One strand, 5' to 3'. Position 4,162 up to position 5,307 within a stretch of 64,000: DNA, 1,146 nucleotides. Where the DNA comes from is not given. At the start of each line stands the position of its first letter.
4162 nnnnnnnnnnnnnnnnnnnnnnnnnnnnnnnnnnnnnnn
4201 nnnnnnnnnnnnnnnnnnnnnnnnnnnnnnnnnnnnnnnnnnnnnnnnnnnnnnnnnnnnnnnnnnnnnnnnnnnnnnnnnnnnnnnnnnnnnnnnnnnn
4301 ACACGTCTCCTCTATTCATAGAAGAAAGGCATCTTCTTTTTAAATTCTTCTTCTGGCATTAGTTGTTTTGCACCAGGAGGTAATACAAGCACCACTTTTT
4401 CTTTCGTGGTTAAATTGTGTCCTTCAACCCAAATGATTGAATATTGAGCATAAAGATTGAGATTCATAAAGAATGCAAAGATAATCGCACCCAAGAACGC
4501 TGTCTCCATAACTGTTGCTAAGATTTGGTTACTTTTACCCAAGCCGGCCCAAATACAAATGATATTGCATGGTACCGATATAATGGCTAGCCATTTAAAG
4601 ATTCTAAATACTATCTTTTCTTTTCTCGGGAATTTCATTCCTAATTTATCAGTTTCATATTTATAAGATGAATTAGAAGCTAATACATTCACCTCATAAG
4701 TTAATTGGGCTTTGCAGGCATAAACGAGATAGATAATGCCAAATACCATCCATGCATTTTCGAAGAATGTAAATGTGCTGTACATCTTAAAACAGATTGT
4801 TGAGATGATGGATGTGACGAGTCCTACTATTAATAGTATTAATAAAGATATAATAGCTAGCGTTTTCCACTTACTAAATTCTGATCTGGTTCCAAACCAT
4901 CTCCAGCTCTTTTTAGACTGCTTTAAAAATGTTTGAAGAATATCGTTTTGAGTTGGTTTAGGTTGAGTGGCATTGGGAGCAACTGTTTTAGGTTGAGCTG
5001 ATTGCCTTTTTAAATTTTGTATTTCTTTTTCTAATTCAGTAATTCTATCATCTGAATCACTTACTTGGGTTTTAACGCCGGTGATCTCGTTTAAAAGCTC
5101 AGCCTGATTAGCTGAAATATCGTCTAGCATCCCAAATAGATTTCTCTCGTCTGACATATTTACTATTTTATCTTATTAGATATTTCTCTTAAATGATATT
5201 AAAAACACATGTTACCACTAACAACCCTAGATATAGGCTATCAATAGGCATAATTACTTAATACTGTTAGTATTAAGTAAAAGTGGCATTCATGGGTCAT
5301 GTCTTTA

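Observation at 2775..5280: Self-contained three-gene cassette: coiled-coil 4-TM protein + OLD/AbiEii-type AAA_21 ATPase + XRE HTH, possible undescribed defence/abortive-infection module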

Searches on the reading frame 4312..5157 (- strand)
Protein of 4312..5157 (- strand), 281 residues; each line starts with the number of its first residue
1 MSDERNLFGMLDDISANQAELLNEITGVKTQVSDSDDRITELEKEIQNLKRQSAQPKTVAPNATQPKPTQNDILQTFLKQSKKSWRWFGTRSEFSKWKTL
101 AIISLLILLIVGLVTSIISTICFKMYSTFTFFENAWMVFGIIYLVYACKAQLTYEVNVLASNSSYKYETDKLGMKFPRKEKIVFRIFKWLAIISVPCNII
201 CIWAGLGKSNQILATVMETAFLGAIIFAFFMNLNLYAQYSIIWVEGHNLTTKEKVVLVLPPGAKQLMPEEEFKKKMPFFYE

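Call 3: search_protein_families(library=pfam, proteins=[window:4312-5157:-], max_evalue=0.1)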
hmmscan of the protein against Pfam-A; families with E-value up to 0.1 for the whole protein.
window:4312-5157:- (281 aa): 8 families
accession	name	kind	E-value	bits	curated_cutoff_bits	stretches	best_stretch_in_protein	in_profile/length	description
PF14257.11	DUF4349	-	0.0012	18.7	27.7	1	17-114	109-206/213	Domain of unknown function (DUF4349)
PF06156.18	YabA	-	0.0067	17.5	30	1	3-70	2-69/103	Initiation control protein YabA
PF14662.11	KASH_CCD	-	0.011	16.2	43.3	1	5-53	4-52/191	Coiled-coil region of CCDC155 or KASH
PF22299.1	BRISC_FAM175B_helical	-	0.021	15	27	1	30-52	39-61/62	BRISC complex subunit FAM175B, helical domain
PF24922.1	ACBP4_C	-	0.028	15.1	31.2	1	7-51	29-73/105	Acyl-CoA-binding domain-containing protein 4-6, C-terminal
PF24627.1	PUMA_CC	-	0.036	14.5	30.1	1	24-56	16-48/74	PUMA coiled-coil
PF05772.17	NinB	-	0.04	14.2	23.8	1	44-105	18-79/131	NinB protein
PF17675.6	APG6_N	-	0.069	14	45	0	11-55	55-99/132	Apg6 coiled-coil region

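Call 4: search_protein_families(library=padloc, proteins=[window:4312-5157:-], max_evalue=0.1)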
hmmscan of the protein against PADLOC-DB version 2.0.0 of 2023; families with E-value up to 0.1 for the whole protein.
window:4312-5157:- (281 aa): 2 families
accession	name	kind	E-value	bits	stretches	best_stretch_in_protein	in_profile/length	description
PDLC04886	PDC-S06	-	0.0078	13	1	6-84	151-229/727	-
PDLC02709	PbeC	-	0.02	11.5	1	11-53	425-467/661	PbeC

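Call 5: search_protein_families(library=ncbifam, proteins=[window:4312-5157:-], max_evalue=0.1)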
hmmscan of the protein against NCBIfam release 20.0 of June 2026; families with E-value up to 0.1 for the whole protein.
window:4312-5157:- (281 aa): 4 families
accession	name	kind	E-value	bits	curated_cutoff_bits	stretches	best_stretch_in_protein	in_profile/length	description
NF009640.0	PRK13169.1-1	equivalog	0.006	17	134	1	3-63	2-62/105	DNA replication initiation control protein YabA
TIGR04211.1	SH3_and_anchor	equivalog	0.02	14.5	65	1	11-114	82-183/198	TIGR04211 family SH3 domain-containing protein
TIGR04523.1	Mplasa_alph_rch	subfamily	0.042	11.8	270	1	23-54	321-352/745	helix-rich protein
NF052320.1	Cbp1_fam_LP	subfamily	0.049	13.1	90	1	10-96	124-203/286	Cbp1 family collagen-binding glycoprotein adhesin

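Call 6: search_protein_families(library=phrogs, proteins=[window:4312-5157:-], max_evalue=0.1)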
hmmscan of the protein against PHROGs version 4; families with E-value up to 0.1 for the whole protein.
window:4312-5157:- (281 aa): 7 families
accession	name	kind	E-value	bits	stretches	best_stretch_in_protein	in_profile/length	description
phrog_26797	-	unknown function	0.014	16.3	1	10-114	9-109/117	-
phrog_5553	-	unknown function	0.02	16.2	1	8-51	20-63/114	-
phrog_4563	-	tail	0.059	13.6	1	25-52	307-335/346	tail fiber protein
phrog_2619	-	unknown function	0.077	14.2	0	16-58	56-103/124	-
phrog_3634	-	unknown function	0.083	13.5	0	16-86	151-221/237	-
phrog_1193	-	other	0.09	13.8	1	12-52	2-42/76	hemolysin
phrog_4153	-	moron, auxiliary metabolic gene and host takeover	0.094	13.5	0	12-60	73-121/129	membrane protein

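Call 8: find_homologous_proteins(query=window:4312-5157:-)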
Query window:4312-5157:- (281 aa): 133 proteins with E <= 0.001 among 1253 candidates; the best 120 are listed.
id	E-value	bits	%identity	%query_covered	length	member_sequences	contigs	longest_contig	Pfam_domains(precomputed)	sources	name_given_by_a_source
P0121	8.6e-179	611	97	100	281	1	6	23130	-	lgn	-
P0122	9.5e-178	607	96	100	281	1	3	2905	-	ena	-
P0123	1.4e-177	607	96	100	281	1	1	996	-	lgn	-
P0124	1.7e-177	606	96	100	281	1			-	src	-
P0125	2.1e-177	606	96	100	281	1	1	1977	-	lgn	-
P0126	2.2e-177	606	96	100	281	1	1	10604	-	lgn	-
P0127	6.6e-177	604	96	100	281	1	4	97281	-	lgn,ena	-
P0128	9.4e-177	604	96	100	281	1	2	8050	-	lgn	-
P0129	1.3e-176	603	96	100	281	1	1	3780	-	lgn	-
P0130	2.1e-176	603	95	100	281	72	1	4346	-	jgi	-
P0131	2.9e-176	602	96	100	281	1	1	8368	PF14257.12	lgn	-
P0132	3.1e-176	602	96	100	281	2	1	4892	-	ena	-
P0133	3.3e-176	602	96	100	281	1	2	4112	-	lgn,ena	-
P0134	1.0e-175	600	95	100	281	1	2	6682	-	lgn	-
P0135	4.4e-175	598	95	100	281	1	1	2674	-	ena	-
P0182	2.8e-118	412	65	100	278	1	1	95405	-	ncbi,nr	ncbi:MAG: hypothetical protein SO132_03880 [Candidatus Enteromonas sp.]|nr:hypothetical protein [Can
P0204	1.2e-101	358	57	98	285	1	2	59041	-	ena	-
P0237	4.3e-77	277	50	100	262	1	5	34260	-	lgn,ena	-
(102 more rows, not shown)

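Call 29: predict_structure(alignment_id=A2)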
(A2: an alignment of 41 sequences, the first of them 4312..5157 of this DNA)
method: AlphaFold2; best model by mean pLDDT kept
length: 281 residues; sequences in the alignment: 41
mean_pLDDT: 76.9   pTM: 0.65
mean pLDDT of the five models: 76.9, 76.1, 75.7, 75.2, 70.7
residues with pLDDT >= 90: 70; 70-90: 142; 50-70: 19; < 50: 50
segments of 3 or more residues with pLDDT < 50: 1-36, 52-65
pLDDT, mean of each block of 10 residues (from residue 1): 36 38 37 43 62 44 53 82 91 93 95 90 81 88 92 91 88 86 87 86 79 89 92 88 87 87 85 84 72
secondary structure, 60 per line:
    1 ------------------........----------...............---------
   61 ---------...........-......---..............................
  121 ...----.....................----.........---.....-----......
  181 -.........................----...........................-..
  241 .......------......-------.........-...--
elements in order: H19-26 H37-51 H70-80 E82-87 H91-123 H128-148 E153-155 H156-161 E165-169 E175-180 H182-206 H211-237 E239-247 E254-259 H269-275

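Call 91: find_encoding_contigs(protein=P0182, flank=5000, max_places=1)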
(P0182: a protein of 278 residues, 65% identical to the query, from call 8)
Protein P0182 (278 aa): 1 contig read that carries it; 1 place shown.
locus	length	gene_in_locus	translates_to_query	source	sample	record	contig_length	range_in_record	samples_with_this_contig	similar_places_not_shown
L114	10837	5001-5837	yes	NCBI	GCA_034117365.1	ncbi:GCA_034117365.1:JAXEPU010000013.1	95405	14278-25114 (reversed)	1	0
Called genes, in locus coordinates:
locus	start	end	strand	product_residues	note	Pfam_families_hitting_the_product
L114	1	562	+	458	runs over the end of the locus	PF13173:AAA_14, PF13635:DUF4143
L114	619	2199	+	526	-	-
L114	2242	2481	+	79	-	-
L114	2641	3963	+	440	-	PF27394:Aq_aa27 (faint), PF20720:nSTAND3 (weak), PF00004:AAA, PF17862:AAA_lid_3, PF01434:Peptidase_M41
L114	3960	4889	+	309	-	-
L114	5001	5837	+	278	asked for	-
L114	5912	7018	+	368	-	PF00005:ABC_tran (faint), PF13304:AAA_21, PF13175:AAA_15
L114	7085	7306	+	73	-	PF12844:HTH_19 (weak), PF13443:HTH_26 (weak), PF01381:HTH_3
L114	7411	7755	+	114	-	-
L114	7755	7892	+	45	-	-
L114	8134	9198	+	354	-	PF01497:Peripla_BP_2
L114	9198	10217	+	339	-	PF01032:FecCD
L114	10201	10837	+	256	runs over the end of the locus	PF00005:ABC_tran, PF13166:AAA_13 (faint), PF13175:AAA_15 (faint), PF02463:SMC_N (weak), PF13304:AAA_21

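Call 92: find_encoding_contigs(protein=P0204, flank=5000, max_places=1)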
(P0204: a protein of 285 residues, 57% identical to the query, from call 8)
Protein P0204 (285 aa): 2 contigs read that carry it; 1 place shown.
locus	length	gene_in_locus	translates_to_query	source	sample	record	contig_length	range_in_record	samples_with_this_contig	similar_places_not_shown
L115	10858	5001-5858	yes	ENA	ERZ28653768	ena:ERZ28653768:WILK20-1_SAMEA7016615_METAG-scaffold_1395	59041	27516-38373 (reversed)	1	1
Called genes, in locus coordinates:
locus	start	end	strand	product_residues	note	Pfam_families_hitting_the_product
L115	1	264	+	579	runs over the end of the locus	-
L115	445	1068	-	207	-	-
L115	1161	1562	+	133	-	-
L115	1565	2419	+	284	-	PF01844:HNH, PF14279:HNH_5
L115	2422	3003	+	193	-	PF08378:NERD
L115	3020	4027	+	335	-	PF13676:TIR_2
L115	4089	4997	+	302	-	-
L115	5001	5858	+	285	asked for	-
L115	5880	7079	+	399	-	PF13175:AAA_15, PF13304:AAA_21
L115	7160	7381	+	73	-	PF24852:DUF7726 (weak), PF12844:HTH_19 (faint), PF13443:HTH_26 (weak), PF01381:HTH_3 (weak)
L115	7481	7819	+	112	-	-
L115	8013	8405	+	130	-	-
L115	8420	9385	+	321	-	-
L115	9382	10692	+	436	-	-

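Call 93: find_encoding_contigs(protein=P0237, flank=5000, max_places=2)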
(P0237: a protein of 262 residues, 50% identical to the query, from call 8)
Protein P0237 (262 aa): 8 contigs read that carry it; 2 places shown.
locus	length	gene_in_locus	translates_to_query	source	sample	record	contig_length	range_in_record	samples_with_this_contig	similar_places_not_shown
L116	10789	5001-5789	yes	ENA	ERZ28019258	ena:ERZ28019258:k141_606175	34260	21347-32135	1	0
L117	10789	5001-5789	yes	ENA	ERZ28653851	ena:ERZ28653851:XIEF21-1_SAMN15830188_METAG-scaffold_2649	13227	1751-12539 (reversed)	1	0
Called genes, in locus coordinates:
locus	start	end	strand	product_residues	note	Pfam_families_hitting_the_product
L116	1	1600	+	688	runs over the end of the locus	PF11074:DUF2779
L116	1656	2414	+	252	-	-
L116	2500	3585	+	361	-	PF00990:GGDEF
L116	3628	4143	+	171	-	-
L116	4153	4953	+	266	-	-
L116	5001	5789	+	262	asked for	-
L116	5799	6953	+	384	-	PF13175:AAA_15 (weak), PF00005:ABC_tran (faint), PF13304:AAA_21, PF13175:AAA_15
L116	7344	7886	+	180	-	-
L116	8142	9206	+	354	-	PF01497:Peripla_BP_2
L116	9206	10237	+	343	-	PF01032:FecCD, PF00950:ABC-3 (weak)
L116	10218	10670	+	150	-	PF00005:ABC_tran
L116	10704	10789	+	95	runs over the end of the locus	-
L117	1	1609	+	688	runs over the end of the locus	PF11074:DUF2779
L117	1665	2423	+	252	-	-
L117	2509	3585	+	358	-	-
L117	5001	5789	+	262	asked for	-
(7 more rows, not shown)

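Call 101: list_cluster_members(proteins=[L118:4998-6446:+, L033:3086-4549:+, L032:3347-4819:+, L031:3233-4708:+, window:3131-4300:-, window:4312-5157:-])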
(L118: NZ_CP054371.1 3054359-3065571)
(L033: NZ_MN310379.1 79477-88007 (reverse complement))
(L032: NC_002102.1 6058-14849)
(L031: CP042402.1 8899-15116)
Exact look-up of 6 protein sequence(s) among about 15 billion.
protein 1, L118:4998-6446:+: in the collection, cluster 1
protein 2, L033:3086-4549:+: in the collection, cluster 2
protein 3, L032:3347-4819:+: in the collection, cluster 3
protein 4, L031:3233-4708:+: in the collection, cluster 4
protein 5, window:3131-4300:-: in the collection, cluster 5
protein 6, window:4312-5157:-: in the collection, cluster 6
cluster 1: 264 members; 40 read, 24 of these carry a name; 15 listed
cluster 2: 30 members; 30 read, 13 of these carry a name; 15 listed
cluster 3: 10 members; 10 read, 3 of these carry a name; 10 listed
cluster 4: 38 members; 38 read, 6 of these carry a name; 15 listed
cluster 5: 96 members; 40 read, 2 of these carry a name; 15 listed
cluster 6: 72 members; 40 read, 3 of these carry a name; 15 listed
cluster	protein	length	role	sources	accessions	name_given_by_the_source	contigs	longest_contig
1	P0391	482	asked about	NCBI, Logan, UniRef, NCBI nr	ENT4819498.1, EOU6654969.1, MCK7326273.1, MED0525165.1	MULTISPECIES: ATP-dependent nuclease [Enterobacteriaceae] | ATP-dependent nuclease n=1 Tax=Enterobacteriaceae TaxID=543 RepID=UPI001F206313 | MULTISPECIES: AAA family ATPase [Enterobacteriaceae]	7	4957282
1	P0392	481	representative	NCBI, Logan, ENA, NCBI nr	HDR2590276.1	TPA: AAA family ATPase [Enterobacter ludwigii] | AAA family ATPase [Enterobacter ludwigii]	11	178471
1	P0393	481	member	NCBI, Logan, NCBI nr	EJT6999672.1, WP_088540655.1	AAA family ATPase [Escherichia coli] | ATP-binding protein [Escherichia coli]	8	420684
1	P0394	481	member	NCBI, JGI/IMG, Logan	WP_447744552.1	ATP-dependent nuclease [Enterobacter asburiae] | predicted ATPase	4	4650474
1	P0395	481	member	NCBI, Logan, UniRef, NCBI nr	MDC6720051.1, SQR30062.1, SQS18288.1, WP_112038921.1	ATP-dependent nuclease [Escherichia coli] | ATP-dependent nuclease n=1 Tax=Escherichia coli TaxID=562 RepID=UPI000DA46311 | ATP-binding protein [Escherichia coli]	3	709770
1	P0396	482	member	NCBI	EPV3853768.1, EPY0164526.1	ATP-dependent nuclease [Enterobacter hormaechei]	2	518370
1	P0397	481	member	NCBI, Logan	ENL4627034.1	AAA family ATPase [Escherichia coli]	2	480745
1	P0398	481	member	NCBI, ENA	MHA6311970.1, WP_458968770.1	ATP-dependent nuclease [Pantoea sp. S-LA4]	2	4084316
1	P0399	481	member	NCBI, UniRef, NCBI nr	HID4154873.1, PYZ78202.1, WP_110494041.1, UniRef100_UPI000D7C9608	hypothetical protein DNK65_07990 [Citrobacter koseri] | ATP-dependent nuclease n=1 Tax=Citrobacter koseri TaxID=545 RepID=UPI000D7C9608 | AAA family ATPase [Citrobacter koseri]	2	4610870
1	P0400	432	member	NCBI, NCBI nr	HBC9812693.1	TPA: AAA family ATPase, partial [Escherichia coli] | AAA family ATPase [Escherichia coli]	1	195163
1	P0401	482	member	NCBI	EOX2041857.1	ATP-dependent endonuclease [Escherichia coli]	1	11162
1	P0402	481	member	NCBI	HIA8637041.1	TPA: ATP-dependent nuclease [Escherichia coli]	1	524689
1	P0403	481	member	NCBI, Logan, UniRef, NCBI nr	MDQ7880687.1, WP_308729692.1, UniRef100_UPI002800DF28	ATP-dependent nuclease [Atlantibacter hermannii] | ATP-dependent nuclease n=1 Tax=Atlantibacter hermannii TaxID=565 RepID=UPI002800DF28 | AAA family ATPase [Atlantibacter hermannii]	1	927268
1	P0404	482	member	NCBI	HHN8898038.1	TPA: ATP-dependent endonuclease [Escherichia coli]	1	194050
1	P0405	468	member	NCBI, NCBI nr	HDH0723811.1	TPA: ATP-binding protein, partial [Klebsiella aerogenes] | ATP-binding protein [Klebsiella aerogenes]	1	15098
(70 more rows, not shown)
